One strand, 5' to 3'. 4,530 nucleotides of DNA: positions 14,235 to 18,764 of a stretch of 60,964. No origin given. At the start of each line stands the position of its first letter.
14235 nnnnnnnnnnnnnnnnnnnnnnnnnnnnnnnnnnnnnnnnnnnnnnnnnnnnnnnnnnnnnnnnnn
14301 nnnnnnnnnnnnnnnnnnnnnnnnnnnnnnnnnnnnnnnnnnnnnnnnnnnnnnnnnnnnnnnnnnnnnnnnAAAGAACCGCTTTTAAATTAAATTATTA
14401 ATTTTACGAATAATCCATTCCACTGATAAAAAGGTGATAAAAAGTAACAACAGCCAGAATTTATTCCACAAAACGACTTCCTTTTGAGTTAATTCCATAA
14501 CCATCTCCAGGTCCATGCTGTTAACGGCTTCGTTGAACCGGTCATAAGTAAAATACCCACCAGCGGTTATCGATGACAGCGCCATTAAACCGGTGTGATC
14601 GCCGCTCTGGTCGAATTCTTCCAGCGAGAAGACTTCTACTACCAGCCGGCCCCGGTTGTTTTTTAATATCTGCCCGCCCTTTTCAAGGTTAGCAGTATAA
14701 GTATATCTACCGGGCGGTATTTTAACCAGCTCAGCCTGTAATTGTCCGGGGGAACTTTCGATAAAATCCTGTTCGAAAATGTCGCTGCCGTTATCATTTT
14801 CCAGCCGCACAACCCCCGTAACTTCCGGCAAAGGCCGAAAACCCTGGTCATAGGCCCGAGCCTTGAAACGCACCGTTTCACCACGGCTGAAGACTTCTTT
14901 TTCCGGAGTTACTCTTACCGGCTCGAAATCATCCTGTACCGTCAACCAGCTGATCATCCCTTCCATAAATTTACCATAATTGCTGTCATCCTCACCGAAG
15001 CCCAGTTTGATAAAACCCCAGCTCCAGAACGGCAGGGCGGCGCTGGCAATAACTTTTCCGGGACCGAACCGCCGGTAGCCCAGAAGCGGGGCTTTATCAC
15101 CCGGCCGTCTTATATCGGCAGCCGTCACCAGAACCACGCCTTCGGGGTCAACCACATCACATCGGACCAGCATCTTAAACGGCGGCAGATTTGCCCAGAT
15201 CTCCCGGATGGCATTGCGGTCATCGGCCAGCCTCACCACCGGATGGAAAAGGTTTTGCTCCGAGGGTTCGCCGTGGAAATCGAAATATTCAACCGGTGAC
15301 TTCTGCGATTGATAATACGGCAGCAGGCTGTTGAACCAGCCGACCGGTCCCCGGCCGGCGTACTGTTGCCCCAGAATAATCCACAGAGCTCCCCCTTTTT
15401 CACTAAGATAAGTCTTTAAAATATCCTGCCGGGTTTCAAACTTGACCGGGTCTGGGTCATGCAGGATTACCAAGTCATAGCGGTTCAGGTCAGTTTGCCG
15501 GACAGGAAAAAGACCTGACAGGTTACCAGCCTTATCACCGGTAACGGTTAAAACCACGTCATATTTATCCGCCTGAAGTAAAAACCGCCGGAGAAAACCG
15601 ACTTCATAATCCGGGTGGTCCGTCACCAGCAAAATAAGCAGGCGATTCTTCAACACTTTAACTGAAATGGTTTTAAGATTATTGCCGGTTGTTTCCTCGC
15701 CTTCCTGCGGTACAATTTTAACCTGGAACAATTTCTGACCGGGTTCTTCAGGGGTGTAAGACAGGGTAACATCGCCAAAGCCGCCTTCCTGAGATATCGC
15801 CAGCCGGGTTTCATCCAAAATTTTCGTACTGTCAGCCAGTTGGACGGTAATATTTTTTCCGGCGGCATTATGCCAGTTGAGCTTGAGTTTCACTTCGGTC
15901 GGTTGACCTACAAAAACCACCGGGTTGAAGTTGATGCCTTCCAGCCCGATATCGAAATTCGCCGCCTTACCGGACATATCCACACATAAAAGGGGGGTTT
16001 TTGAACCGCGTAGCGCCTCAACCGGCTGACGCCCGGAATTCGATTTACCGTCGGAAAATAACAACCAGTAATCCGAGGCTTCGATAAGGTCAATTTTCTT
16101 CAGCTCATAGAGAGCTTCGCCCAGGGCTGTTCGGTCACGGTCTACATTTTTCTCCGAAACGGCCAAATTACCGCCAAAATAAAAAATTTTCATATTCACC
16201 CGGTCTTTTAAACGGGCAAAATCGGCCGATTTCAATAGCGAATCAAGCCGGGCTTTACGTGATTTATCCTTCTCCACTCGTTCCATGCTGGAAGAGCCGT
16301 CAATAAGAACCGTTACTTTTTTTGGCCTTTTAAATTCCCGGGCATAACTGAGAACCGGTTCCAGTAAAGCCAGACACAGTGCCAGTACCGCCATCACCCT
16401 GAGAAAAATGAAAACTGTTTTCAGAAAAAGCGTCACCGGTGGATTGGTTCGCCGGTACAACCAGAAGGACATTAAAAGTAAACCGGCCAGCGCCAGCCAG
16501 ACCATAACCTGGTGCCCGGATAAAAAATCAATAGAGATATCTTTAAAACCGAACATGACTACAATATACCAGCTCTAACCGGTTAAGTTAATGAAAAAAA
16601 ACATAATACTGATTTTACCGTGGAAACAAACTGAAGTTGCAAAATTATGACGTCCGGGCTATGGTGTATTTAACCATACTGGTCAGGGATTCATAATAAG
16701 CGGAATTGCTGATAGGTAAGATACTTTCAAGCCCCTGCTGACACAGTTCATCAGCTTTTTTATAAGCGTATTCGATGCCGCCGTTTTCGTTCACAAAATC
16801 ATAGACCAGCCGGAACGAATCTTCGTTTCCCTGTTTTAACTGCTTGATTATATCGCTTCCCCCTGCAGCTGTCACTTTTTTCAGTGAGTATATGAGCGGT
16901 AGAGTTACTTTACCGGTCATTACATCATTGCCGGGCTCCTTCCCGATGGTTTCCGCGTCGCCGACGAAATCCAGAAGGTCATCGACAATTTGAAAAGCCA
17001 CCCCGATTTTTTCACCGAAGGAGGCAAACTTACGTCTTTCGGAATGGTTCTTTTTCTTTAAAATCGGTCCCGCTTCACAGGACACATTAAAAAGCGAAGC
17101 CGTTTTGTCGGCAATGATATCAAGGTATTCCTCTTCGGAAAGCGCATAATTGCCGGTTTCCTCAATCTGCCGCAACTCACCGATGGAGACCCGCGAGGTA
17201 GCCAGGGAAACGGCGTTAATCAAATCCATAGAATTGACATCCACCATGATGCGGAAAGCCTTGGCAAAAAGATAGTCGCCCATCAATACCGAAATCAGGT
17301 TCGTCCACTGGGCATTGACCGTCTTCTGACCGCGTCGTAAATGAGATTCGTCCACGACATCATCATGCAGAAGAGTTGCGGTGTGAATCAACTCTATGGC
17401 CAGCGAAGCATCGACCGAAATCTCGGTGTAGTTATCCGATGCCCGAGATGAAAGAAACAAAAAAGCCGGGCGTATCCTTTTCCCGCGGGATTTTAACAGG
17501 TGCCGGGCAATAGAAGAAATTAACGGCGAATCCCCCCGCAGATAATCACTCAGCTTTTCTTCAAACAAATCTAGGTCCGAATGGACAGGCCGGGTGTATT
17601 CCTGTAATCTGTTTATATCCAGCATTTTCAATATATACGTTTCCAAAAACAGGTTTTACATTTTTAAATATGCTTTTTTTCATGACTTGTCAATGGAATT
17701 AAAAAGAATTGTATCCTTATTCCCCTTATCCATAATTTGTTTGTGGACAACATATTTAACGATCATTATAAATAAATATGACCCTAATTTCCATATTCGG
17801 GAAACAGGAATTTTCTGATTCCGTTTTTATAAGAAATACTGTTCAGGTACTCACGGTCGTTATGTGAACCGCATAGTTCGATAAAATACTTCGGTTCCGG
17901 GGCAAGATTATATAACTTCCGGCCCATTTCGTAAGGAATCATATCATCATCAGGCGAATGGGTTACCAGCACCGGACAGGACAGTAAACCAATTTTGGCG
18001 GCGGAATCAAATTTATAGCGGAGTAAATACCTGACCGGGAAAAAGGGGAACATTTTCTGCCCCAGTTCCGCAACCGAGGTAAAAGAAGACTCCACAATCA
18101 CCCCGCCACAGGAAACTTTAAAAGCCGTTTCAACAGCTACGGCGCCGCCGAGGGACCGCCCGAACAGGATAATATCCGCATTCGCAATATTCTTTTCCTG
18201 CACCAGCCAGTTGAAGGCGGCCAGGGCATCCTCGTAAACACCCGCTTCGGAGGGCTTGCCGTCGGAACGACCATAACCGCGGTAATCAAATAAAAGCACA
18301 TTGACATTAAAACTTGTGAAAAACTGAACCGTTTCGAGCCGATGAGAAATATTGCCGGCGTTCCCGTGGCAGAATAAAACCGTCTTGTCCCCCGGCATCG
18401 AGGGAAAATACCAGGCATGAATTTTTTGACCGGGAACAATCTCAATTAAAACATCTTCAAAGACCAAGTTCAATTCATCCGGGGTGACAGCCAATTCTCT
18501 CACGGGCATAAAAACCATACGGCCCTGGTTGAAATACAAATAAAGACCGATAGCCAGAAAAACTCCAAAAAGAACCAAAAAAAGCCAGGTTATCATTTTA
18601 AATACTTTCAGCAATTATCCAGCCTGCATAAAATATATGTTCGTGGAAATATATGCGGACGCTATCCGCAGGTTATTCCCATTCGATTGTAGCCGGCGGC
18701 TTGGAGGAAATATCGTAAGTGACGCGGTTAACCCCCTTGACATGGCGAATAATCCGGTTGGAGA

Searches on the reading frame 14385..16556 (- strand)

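Call 13: search_protein_families(library=pfam, proteins=[window:14385-16556:-], max_evalue=0.001)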
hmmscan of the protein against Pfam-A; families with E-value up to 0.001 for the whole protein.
window:14385-16556:- (723 aa): 1 family
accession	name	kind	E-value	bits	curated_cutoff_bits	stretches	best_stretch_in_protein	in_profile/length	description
PF01835.25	MG2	-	0.00038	21.2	32.8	0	552-610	7-65/96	MG2 domain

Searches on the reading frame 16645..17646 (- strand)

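Call 13: search_protein_families(library=pfam, proteins=[window:16645-17646:-], max_evalue=0.001)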
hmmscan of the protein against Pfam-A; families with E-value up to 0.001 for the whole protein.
window:16645-17646:- (333 aa): 2 families
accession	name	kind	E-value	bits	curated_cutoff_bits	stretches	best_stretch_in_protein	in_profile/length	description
PF00348.22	polyprenyl_synt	-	1.6e-66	224.6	27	1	41-275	2-239/251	Polyprenyl synthetase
PF03332.19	PMM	-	0.00028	21.2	22.4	0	257-310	13-65/221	Eukaryotic phosphomannomutase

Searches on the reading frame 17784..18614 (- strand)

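Call 13: search_protein_families(library=pfam, proteins=[window:17784-18614:-], max_evalue=0.001)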
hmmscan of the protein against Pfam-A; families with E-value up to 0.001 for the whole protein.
window:17784-18614:- (276 aa): 7 families
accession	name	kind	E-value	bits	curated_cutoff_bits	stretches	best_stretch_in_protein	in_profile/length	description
PF12146.15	Hydrolase_4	-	4.4e-14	52.8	27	1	76-180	4-112/239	Serine aminopeptidase, S33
PF12697.13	Abhydrolase_6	-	3.4e-10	41.4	26.3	1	79-194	1-101/217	Alpha/beta hydrolase family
PF00561.26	Abhydrolase_1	-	8.3e-10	39.2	25.8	1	78-162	2-85/245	alpha/beta hydrolase fold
PF02230.22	Abhydrolase_2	-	9.1e-05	22.8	23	0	139-179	98-140/217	Phospholipase/Carboxylesterase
PF07859.19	Abhydrolase_3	-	9.8e-05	22.6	25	1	126-167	48-92/210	alpha/beta hydrolase fold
PF00326.27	Peptidase_S9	-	0.00025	21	22.6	0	97-234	8-166/213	Prolyl oligopeptidase family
PF20408.4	Abhydrolase_11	-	0.00038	20.7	27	1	77-196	3-114/193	Alpha/beta hydrolase domain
